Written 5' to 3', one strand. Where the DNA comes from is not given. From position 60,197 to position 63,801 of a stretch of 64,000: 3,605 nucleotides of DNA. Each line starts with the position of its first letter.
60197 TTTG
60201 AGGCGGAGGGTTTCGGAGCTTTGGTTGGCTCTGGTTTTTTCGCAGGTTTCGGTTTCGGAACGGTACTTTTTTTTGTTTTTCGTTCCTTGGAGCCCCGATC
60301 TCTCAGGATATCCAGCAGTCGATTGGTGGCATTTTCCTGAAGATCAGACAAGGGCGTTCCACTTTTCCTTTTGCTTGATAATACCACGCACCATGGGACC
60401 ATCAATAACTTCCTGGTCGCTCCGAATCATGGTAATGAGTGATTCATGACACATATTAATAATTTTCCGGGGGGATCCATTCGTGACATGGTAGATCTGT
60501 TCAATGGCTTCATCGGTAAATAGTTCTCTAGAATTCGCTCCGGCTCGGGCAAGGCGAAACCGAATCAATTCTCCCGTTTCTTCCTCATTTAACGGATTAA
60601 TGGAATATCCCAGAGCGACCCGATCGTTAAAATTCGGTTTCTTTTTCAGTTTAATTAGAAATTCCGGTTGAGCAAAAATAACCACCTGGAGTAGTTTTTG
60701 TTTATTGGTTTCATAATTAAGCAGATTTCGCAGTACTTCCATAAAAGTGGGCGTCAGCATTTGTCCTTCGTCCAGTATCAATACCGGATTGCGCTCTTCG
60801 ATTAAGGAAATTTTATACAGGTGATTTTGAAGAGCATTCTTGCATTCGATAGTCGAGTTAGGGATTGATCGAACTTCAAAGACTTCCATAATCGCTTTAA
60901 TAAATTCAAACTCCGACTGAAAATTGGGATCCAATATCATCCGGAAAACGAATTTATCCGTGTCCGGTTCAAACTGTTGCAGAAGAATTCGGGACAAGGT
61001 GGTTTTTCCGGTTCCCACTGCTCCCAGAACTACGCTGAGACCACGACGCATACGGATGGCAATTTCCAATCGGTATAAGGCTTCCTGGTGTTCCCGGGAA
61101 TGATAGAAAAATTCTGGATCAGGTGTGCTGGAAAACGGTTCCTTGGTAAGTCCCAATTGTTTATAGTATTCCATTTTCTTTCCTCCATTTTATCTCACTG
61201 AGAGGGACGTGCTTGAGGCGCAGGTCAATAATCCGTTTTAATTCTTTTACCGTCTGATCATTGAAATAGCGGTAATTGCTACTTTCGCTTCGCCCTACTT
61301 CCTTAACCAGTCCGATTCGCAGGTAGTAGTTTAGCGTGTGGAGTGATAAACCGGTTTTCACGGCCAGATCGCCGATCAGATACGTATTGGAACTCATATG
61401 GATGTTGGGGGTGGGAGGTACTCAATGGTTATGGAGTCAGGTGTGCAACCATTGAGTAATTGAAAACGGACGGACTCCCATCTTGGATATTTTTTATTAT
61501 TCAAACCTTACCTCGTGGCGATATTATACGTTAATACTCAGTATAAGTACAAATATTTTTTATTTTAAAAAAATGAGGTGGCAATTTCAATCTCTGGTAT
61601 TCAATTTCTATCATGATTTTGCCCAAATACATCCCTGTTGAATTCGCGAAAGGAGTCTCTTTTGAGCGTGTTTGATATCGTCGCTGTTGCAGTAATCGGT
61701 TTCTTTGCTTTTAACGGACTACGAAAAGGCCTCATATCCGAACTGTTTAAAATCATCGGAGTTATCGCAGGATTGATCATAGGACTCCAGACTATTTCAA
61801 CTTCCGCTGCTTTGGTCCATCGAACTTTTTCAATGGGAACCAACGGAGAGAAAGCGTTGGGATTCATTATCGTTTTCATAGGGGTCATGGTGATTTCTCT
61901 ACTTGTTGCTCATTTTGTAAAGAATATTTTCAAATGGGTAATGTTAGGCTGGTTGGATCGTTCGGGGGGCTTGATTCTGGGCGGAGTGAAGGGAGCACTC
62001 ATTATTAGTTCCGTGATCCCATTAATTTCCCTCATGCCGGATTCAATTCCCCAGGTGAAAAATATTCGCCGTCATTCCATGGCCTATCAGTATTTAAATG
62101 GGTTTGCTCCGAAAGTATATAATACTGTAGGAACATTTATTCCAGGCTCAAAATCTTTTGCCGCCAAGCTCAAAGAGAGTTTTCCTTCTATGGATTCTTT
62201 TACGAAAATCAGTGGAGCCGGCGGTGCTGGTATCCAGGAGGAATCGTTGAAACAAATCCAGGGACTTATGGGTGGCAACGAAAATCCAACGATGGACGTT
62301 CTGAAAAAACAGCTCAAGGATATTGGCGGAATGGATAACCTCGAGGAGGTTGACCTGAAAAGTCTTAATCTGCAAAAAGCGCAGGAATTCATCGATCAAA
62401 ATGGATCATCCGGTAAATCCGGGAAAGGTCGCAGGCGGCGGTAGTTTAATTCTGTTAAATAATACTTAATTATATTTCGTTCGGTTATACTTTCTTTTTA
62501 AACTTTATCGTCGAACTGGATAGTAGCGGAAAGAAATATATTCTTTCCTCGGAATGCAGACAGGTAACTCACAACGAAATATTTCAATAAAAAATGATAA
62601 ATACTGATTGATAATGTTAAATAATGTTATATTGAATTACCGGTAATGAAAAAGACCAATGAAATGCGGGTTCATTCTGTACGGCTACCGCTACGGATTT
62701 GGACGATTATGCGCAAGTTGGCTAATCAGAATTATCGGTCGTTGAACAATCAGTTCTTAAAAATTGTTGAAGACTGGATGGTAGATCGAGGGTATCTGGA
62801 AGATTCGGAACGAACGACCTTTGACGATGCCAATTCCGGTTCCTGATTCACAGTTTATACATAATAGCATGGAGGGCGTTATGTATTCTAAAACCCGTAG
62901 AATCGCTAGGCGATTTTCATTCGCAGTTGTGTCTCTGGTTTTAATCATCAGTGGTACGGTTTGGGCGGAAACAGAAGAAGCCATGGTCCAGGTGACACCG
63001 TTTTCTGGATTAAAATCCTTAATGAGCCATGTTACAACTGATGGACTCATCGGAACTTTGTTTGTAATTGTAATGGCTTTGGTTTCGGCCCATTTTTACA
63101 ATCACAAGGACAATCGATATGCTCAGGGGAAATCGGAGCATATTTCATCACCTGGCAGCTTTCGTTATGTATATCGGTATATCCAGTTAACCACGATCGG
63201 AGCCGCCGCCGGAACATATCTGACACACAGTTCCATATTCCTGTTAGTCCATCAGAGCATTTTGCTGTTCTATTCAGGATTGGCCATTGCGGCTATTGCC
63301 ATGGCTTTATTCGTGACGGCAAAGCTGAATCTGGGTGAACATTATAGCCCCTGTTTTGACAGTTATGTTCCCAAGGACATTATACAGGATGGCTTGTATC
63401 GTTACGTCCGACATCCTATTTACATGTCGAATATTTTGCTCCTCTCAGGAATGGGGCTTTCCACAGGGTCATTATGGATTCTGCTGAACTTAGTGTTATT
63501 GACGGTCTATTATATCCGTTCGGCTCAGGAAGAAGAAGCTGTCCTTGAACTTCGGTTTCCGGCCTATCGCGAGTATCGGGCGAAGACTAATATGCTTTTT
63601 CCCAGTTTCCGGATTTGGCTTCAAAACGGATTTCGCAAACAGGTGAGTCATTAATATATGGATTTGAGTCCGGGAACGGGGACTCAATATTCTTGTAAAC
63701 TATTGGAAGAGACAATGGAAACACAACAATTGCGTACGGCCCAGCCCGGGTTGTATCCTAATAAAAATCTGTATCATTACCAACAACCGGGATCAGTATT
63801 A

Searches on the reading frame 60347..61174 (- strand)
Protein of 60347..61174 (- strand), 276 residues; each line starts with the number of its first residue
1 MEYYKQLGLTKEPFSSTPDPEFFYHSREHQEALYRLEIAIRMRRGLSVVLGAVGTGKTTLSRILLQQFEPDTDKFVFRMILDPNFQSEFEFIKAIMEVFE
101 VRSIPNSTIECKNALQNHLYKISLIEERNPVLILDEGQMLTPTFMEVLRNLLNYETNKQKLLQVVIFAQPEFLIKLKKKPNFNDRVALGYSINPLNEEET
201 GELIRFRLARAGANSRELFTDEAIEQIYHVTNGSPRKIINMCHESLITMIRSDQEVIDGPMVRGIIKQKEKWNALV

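Call 76: search_protein_families(library=pfam, proteins=[window:60347-61174:-], max_evalue=0.000001)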
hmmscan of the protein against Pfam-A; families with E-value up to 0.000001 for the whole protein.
window:60347-61174:- (276 aa): 2 families
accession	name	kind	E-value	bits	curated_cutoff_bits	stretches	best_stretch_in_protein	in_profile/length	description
PF13401.12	AAA_22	-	1.6e-18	67.7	27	1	42-172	3-126/130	AAA domain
PF01637.24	ATPase_2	-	1.3e-09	38.6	33.2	1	36-240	11-224/225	ATPase domain predominantly from Archaea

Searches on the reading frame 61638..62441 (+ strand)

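Call 76: search_protein_families(library=pfam, proteins=[window:61638-62441:+], max_evalue=0.000001)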
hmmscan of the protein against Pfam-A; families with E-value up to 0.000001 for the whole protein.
window:61638-62441:+ (268 aa): 1 family
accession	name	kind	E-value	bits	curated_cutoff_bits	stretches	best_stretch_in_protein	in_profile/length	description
PF02674.22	Colicin_V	-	1.2e-25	90.6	29.3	1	12-157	1-143/144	Colicin V production protein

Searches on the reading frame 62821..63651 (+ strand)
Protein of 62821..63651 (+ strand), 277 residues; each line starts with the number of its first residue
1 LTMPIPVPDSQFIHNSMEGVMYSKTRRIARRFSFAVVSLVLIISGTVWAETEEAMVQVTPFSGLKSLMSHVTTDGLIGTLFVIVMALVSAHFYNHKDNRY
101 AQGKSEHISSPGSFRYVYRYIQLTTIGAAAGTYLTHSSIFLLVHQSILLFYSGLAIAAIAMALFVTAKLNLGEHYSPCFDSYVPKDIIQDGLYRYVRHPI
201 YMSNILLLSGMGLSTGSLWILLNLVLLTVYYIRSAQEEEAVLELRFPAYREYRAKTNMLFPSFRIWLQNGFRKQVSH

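Call 76: search_protein_families(library=pfam, proteins=[window:62821-63651:+], max_evalue=0.000001)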
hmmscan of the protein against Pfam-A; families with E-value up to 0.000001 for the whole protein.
window:62821-63651:+ (277 aa): 2 families
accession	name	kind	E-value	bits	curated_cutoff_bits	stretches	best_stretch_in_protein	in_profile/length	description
PF04191.18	PEMT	-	8.5e-11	42.7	25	1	151-243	4-99/105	Phospholipid methyltransferase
PF04140.19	ICMT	-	4.4e-07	30.7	24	0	156-241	4-93/95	Isoprenylcysteine carboxyl methyltransferase (ICMT) family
